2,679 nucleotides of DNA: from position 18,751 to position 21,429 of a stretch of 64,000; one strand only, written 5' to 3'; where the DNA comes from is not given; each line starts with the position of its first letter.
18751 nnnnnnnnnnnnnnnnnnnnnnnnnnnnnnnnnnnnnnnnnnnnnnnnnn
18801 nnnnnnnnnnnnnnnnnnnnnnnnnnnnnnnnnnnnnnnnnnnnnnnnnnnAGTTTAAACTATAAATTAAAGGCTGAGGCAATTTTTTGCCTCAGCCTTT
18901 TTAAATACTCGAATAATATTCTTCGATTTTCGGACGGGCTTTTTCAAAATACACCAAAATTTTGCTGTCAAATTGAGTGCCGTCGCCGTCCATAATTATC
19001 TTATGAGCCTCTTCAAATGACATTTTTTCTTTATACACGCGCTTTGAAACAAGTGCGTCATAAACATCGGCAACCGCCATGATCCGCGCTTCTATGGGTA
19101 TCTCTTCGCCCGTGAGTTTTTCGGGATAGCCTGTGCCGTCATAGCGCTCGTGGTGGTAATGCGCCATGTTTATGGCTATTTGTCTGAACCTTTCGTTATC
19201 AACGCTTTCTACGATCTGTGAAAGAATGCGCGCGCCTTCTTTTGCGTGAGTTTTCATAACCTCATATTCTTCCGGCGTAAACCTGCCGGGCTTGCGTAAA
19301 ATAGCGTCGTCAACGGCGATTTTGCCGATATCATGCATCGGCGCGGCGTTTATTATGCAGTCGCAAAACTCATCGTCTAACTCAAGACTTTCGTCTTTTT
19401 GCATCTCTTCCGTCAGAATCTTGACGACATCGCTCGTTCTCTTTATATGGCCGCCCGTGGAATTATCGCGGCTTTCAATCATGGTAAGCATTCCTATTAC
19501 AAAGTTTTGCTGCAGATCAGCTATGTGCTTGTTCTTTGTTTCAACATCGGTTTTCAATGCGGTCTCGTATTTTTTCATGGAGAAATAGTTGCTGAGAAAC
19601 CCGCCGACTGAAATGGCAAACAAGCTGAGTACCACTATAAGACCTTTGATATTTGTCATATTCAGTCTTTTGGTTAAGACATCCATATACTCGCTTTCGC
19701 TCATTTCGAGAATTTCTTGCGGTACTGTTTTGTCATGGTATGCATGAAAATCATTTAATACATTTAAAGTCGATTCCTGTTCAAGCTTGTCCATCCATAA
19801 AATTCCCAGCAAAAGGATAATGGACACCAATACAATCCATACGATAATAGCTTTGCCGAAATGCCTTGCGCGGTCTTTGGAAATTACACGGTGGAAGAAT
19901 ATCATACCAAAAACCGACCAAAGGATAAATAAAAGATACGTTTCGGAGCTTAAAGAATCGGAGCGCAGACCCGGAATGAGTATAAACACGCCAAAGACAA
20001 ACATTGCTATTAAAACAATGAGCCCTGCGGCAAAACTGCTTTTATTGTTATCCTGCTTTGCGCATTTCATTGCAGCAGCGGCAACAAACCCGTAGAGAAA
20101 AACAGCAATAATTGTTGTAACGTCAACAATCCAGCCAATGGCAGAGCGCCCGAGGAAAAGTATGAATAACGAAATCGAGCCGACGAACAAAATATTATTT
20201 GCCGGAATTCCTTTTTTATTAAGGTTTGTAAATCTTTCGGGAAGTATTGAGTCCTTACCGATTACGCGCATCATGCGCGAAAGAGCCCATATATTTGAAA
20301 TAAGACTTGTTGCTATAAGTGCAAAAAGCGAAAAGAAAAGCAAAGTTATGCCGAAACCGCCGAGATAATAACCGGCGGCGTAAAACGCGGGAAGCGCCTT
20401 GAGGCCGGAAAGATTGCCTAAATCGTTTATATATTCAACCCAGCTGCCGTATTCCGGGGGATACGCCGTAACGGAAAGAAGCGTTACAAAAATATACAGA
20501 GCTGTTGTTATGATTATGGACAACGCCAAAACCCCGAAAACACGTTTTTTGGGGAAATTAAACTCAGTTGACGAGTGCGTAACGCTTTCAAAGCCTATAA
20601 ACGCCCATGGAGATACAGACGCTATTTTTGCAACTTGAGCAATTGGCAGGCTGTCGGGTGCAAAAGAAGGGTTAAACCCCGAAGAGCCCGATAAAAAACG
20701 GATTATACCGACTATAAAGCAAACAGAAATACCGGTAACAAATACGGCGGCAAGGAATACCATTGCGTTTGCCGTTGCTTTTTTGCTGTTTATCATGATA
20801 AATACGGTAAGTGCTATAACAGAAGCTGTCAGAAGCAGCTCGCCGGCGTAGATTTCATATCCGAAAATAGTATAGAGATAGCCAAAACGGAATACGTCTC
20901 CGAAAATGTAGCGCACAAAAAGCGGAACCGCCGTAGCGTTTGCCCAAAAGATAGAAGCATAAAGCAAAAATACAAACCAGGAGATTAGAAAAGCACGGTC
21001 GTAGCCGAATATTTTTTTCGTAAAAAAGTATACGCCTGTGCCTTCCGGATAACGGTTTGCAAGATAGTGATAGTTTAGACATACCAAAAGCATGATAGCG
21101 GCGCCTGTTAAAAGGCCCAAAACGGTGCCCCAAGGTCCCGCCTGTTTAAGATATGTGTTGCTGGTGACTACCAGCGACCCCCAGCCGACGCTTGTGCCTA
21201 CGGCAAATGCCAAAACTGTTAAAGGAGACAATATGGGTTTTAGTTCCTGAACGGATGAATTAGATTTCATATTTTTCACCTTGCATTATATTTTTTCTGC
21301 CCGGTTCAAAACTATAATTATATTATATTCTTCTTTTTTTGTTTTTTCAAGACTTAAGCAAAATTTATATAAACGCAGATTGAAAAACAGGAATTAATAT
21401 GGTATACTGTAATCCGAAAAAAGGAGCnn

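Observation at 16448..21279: c-di-GMP module: a GGDEF cyclase and a permease-fused HD-GYP phosphodiesterase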

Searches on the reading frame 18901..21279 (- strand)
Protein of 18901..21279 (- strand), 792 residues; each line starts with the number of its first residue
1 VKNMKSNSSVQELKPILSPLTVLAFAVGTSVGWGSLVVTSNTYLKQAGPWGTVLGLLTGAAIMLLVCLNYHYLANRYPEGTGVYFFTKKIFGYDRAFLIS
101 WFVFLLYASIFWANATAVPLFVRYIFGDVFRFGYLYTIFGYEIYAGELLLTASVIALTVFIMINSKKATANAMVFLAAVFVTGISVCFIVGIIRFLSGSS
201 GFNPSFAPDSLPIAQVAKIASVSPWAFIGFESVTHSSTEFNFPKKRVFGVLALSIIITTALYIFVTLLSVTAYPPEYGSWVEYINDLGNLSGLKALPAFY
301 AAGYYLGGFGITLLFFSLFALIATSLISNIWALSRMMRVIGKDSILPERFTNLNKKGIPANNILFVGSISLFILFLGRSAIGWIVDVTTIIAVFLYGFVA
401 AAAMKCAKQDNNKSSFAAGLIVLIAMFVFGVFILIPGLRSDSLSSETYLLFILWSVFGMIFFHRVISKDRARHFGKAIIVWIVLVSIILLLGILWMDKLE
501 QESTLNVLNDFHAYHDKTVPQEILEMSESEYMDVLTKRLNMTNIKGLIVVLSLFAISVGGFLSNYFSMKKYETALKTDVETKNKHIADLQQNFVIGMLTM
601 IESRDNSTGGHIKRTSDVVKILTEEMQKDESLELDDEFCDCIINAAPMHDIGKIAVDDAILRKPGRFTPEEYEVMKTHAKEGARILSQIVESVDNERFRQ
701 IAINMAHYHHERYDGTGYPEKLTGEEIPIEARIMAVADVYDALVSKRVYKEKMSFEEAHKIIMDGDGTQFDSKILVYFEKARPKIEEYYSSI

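Call 3: search_protein_families(library=pfam, proteins=[window:18901-21279:-], max_evalue=0.01)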
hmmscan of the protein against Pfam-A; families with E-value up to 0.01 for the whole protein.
window:18901-21279:- (792 aa): 4 families
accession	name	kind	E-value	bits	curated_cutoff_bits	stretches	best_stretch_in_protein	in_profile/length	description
PF13487.12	HD_5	-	9.9e-32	110.5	27.2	1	600-774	6-170/170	HD domain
PF13520.12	AA_permease_2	-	1.7e-22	80.4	27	1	17-456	1-426/427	Amino acid permease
PF00324.27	AA_permease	-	1.8e-19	70.2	24.6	1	22-435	2-416/470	Amino acid permease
PF01966.28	HD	-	3.9e-18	66.3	22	1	610-742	3-115/116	HD domain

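Call 4: search_protein_families(library=ncbifam, proteins=[window:18901-21279:-], max_evalue=0.01)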
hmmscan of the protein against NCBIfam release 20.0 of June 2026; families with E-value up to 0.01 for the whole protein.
window:18901-21279:- (792 aa): 11 families
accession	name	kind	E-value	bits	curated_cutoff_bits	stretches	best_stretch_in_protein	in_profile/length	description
NF053512.1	nitric_RR_NosR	exception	2.7e-30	105.7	400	1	587-785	168-357/422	response regulator c-di-GMP phosphodiesterase, NosR family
TIGR00909.1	2A0306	subfamily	5e-19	68.5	556.8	1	20-461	8-425/429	amino acid transporter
NF053761.1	BrChAATpBcaP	equivalog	4.4e-16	59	690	1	4-463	11-449/460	branched-chain amino acid transporter BcaP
NF008245.0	PRK11021.1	equivalog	4.8e-11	42.3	284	1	63-429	52-389/419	L-methionine/branched-chain amino acid transporter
NF008466.1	PRK11357.1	equivalog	6.8e-10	38.4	800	1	10-427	3-397/446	fructoselysine/psicoselysine transporter FrlA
TIGR00906.1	2A0303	subfamily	9.7e-10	37.4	681.7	1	9-404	25-424/602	cationic amino acid transport permease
TIGR00911.1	2A0308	subfamily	8.5e-09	34.4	701.8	1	11-485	42-494/505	L-type amino acid transporter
TIGR00913.1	2A0310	subfamily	1.7e-07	30.4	578.7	1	23-430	10-420/480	amino acid permease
TIGR00907.1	2A0304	subfamily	3.8e-06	26.1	598.3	1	11-421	8-421/482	amino acid permease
TIGR00908.1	2A0305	equivalog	1.6e-05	24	381.75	1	11-453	3-421/442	ethanolamine permease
NF008484.0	PRK11387.1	equivalog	0.0025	16.8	716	1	8-376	7-355/471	S-methylmethionine permease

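Call 5: find_homologous_proteins(query=window:18901-21279:-)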
Query window:18901-21279:- (792 aa): 1291 proteins with E <= 0.001 among 8000 candidates; the best 120 are listed.
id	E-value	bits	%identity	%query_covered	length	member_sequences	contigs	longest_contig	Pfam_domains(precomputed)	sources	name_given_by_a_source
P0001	0.0e+0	1752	100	100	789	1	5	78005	PF13487.13,PF01966.29,PF13520.13,PF00324.28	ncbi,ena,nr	ncbi:MAG: amino acid permease [Clostridia bacterium]|nr:amino acid permease [Clostridia bacterium]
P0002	0.0e+0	1534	85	100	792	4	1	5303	PF13487.13,PF01966.29,PF13520.13,PF00324.28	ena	-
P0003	0.0e+0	1476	82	99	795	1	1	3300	PF13487.13,PF01966.29,PF13520.13,PF00324.28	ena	-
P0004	0.0e+0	1468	82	100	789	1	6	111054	PF13487.13,PF01966.29,PF13520.13,PF00324.28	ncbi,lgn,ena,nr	ncbi:MAG: amino acid permease [Clostridia bacterium]|nr:amino acid permease [Clostridia bacterium]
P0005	0.0e+0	1436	80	100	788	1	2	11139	PF13487.13,PF01966.29,PF13520.13,PF00324.28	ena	-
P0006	0.0e+0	1432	79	100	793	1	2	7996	PF13487.13,PF01966.29,PF13520.13,PF00324.28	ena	-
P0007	0.0e+0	1432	80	99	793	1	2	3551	PF13487.13,PF01966.29,PF13520.13,PF00324.28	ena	-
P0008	0.0e+0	1424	79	99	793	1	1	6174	PF13487.13,PF01966.29,PF13520.13,PF00324.28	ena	-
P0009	0.0e+0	1403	77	99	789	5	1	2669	PF13487.13,PF01966.29,PF13520.13,PF00324.28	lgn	-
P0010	0.0e+0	1394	77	100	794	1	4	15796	PF13487.13,PF01966.29,PF13520.13,PF00324.28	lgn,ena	-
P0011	0.0e+0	1393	77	99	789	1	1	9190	PF13487.13,PF01966.29,PF13520.13,PF00324.28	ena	-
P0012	0.0e+0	1393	76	100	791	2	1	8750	PF13487.13,PF01966.29,PF13520.13,PF00324.28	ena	-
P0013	0.0e+0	1384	77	98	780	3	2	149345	PF13487.13,PF01966.29,PF13520.13,PF00324.28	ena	-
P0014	0.0e+0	1375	76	98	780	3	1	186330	PF13487.13,PF01966.29,PF13520.13,PF00324.28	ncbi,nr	ncbi:MAG: amino acid permease [Eubacterium sp.]|nr:amino acid permease [Eubacterium sp.]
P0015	0.0e+0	1373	75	99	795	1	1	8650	PF13487.13,PF01966.29,PF13520.13,PF00324.28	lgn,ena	-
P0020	0.0e+0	1227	68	99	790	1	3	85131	PF13487.13,PF01966.29,PF13520.13,PF00324.28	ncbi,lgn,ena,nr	ncbi:MAG: amino acid permease [Clostridia bacterium]|nr:amino acid permease [Clostridia bacterium]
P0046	1.1e-193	664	49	78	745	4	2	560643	PF13520.13,PF00324.28,PF00990.27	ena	-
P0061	3.4e-187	642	41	99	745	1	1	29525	PF13487.13,PF01966.29,PF13520.13,PF00324.28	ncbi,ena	-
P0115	2.5e-174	600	50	72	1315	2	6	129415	PF13520.13,PF00563.26,PF00324.28,PF00990.27,PF00072.31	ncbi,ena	-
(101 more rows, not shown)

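Call 14: find_encoding_contigs(protein=P0004, flank=6000, max_places=3)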
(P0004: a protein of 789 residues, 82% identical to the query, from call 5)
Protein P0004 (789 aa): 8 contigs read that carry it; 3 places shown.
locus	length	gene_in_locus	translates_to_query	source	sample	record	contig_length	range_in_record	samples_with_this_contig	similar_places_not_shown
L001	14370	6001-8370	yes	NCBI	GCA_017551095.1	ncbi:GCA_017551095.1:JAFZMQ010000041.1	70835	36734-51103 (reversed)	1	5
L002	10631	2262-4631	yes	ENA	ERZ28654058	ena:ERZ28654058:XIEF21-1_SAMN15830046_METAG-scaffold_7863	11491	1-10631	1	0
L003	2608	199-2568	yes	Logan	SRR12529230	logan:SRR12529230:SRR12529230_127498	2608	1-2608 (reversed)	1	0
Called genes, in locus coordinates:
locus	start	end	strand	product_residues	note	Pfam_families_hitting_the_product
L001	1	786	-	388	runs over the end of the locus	PF03237:Terminase_6N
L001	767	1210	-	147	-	-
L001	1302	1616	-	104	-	-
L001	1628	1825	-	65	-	-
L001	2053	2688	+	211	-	PF01381:HTH_3, PF12844:HTH_19, PF13560:HTH_31 (weak), PF00717:Peptidase_S24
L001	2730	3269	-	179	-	PF04014:MazE_antitoxin, PF15714:SpoVT_C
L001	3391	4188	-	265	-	PF00924:MS_channel_2nd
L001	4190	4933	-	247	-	PF02146:SIR2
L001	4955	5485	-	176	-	PF00719:Pyrophosphatase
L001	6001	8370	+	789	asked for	PF00324:AA_permease, PF13520:AA_permease_2, PF01966:HD, PF13487:HD_5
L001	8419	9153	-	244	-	PF02811:PHP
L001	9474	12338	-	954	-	PF00112:Peptidase_C1 (weak), PF18560:Lectin_like (weak), PF18998:Flg_new_2 (weak), PF00395:SLH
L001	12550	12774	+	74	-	PF12833:HTH_18, PF00165:HTH_AraC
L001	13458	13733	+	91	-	PF04221:RelB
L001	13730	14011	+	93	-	PF15738:YafQ_toxin, PF05016:ParE_toxin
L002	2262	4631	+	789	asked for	PF00324:AA_permease, PF13520:AA_permease_2, PF01966:HD, PF13487:HD_5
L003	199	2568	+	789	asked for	PF00324:AA_permease, PF13520:AA_permease_2, PF01966:HD, PF13487:HD_5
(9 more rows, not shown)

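Call 15: find_encoding_contigs(protein=P0014, flank=6000, max_places=3)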
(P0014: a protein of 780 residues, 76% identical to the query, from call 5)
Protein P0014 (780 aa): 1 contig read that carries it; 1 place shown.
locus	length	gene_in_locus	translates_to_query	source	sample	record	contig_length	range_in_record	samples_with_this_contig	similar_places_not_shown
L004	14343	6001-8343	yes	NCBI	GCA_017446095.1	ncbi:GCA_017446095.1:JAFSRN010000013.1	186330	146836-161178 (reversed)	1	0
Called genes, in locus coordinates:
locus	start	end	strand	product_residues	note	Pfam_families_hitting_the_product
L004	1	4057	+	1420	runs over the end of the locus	PF08448:PAS_4, PF13426:PAS_9 (faint), PF00990:GGDEF, PF00563:EAL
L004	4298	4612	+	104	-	PF00990:GGDEF (weak)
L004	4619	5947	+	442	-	PF13487:HD_5, PF01966:HD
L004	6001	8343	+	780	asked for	PF00324:AA_permease, PF13520:AA_permease_2, PF13487:HD_5, PF01966:HD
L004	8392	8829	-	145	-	PF00376:MerR, PF13411:MerR_1, PF09278:MerR-DNA-bind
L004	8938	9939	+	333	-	PF12740:PETase, PF01738:DLH (faint), PF02129:Peptidase_S15, PF00561:Abhydrolase_1 (weak)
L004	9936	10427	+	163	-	PF18050:Cyclophil_like2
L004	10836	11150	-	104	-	PF05016:ParE_toxin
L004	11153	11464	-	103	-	PF04221:RelB (weak)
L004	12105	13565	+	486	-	PF16927:HisKA_7TM (weak)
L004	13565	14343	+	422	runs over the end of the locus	-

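Call 16: find_encoding_contigs(protein=P0020, flank=6000, max_places=3)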
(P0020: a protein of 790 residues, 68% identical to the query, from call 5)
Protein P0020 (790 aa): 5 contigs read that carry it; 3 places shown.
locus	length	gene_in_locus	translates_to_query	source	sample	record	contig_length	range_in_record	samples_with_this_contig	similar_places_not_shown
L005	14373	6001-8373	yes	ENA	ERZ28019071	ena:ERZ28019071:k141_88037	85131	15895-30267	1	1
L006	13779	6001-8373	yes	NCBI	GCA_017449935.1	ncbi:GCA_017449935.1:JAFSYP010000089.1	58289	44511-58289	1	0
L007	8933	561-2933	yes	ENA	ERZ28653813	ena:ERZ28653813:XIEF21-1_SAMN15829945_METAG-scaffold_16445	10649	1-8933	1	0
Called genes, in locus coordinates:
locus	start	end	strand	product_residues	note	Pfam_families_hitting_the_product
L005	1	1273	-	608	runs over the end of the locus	PF02368:Big_2 (weak)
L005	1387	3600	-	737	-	PF08531:Bac_rhamnosid_N, PF05592:Bac_rhamnosid, PF17389:Bac_rhamnosid6H, PF17390:Bac_rhamnosid_C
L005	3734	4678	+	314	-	-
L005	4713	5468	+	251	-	PF00004:AAA, PF17862:AAA_lid_3 (weak)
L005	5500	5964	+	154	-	-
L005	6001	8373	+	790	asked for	PF00324:AA_permease, PF13520:AA_permease_2, PF13487:HD_5, PF01966:HD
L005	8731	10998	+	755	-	PF12844:HTH_19 (weak), PF07883:Cupin_2, PF00501:AMP-binding, PF13193:AMP-binding_C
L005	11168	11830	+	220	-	PF01656:CbiA (weak)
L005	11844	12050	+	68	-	PF12797:Fer4_2 (faint), PF12837:Fer4_6 (weak), PF13237:Fer4_10 (weak), PF25160:LdpA_Fe-S-bd (faint), PF00037:Fer4 (weak), PF14697:Fer4_21 (weak), PF12838:Fer4_7, PF13187:Fer4_9 (weak), +2 more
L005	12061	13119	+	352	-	PF01855:POR_N, PF02780:Transketolase_C (weak), PF17147:PFOR_II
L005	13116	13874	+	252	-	PF02775:TPP_enzyme_C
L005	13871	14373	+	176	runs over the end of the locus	PF01558:POR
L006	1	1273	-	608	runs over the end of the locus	PF02368:Big_2 (weak)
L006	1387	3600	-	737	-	PF08531:Bac_rhamnosid_N, PF05592:Bac_rhamnosid, PF17389:Bac_rhamnosid6H, PF17390:Bac_rhamnosid_C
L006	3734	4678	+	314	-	-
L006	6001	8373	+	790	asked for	PF00324:AA_permease, PF13520:AA_permease_2, PF13487:HD_5, PF01966:HD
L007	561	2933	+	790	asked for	PF00324:AA_permease, PF13520:AA_permease_2, PF13487:HD_5, PF01966:HD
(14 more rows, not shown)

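Call 30: find_encoding_contigs(protein=P0046, flank=6000, max_places=2)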
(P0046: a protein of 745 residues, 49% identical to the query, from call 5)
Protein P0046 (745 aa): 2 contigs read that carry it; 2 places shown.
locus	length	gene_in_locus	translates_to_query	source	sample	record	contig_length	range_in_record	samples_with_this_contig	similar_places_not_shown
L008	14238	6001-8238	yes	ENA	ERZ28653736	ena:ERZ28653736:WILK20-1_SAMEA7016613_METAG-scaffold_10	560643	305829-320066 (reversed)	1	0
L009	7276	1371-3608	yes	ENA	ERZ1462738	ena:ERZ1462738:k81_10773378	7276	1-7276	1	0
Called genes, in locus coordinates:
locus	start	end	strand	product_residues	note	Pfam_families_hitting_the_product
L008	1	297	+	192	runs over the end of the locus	PF25087:GMPPB_C (faint), PF00132:Hexapep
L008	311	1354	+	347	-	PF00149:Metallophos, PF12850:Metallophos_2 (weak)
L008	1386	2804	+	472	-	-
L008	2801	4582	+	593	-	PF00990:GGDEF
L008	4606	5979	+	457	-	PF09820:AAA-ATPase_like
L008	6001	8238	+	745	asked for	PF00324:AA_permease, PF13520:AA_permease_2, PF00990:GGDEF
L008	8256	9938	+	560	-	PF00072:Response_reg, PF00990:GGDEF, PF00563:EAL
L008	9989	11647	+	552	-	PF00990:GGDEF, PF00563:EAL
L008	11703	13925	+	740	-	PF00324:AA_permease, PF00990:GGDEF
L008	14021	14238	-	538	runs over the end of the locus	PF00239:Resolvase, PF07508:Recombinase, PF13408:Zn_ribbon_recom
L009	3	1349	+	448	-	?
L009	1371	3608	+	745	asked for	PF00324:AA_permease, PF13520:AA_permease_2, PF00990:GGDEF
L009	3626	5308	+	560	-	PF00072:Response_reg, PF00990:GGDEF, PF00563:EAL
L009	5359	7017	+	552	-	PF00990:GGDEF, PF00563:EAL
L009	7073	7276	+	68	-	?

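Call 31: find_encoding_contigs(protein=P0115, flank=6000, max_places=2)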
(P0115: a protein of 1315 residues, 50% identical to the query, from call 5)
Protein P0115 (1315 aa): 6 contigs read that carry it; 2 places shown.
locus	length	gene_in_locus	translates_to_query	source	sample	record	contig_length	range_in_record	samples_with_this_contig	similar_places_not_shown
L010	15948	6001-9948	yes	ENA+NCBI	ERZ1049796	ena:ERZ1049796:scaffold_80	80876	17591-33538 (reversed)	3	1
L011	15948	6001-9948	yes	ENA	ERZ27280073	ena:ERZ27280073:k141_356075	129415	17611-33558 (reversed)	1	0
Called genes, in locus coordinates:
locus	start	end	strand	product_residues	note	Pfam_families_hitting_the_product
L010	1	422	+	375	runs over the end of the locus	PF01546:Peptidase_M20, PF07687:M20_dimer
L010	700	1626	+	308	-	PF08840:BAAT_C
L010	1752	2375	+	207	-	PF00891:Methyltransf_2 (weak), PF13489:Methyltransf_23, PF05175:MTS (weak), PF13847:Methyltransf_31, PF08241:Methyltransf_11, PF08242:Methyltransf_12, PF13649:Methyltransf_25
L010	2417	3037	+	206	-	PF20599:DUF6796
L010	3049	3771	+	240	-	PF20599:DUF6796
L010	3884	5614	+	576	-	PF07581:Glug (faint)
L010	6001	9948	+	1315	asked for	PF00324:AA_permease, PF13520:AA_permease_2, PF00990:GGDEF, PF00072:Response_reg, PF00990:GGDEF, PF00563:EAL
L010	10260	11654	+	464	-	PF01554:MatE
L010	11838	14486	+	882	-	PF00690:Cation_ATPase_N, PF00122:E1-E2_ATPase, PF00702:Hydrolase, PF13246:Cation_ATPase, PF12710:HAD (faint), PF00689:Cation_ATPase_C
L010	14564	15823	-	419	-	PF06580:His_kinase, PF02518:HATPase_c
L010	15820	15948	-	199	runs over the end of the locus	PF12844:HTH_19, PF13560:HTH_31, PF01381:HTH_3, PF00072:Response_reg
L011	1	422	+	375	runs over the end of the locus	PF01546:Peptidase_M20, PF07687:M20_dimer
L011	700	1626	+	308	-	PF08840:BAAT_C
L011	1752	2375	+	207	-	PF00891:Methyltransf_2 (weak), PF13489:Methyltransf_23, PF05175:MTS (weak), PF13847:Methyltransf_31, PF08241:Methyltransf_11, PF08242:Methyltransf_12, PF13649:Methyltransf_25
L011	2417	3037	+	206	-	PF20599:DUF6796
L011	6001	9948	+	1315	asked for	PF00324:AA_permease, PF13520:AA_permease_2, PF00990:GGDEF, PF00072:Response_reg, PF00990:GGDEF, PF00563:EAL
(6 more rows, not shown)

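Call 32: find_encoding_contigs(protein=P0061, flank=6000, max_places=2)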
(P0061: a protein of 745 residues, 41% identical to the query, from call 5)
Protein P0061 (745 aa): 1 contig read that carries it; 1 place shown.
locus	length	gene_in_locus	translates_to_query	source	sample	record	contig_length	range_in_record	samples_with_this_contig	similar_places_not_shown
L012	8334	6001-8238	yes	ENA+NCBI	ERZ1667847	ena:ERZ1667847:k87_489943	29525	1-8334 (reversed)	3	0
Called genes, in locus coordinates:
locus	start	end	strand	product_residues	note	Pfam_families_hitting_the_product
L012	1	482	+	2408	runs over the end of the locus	PF00668:Condensation, PF00501:AMP-binding, PF00550:PP-binding, PF00668:Condensation, PF00501:AMP-binding, PF01073:3Beta_HSD, PF01370:Epimerase, PF04321:RmlD_sub_bind, +5 more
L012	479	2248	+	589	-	PF01554:MatE, PF13581:HATPase_c_2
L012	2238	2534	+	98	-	PF01740:STAS, PF13466:STAS_2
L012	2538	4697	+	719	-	PF07228:SpoIIE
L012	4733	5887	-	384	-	PF00990:GGDEF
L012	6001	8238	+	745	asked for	PF00324:AA_permease, PF13520:AA_permease_2, PF01966:HD, PF13487:HD_5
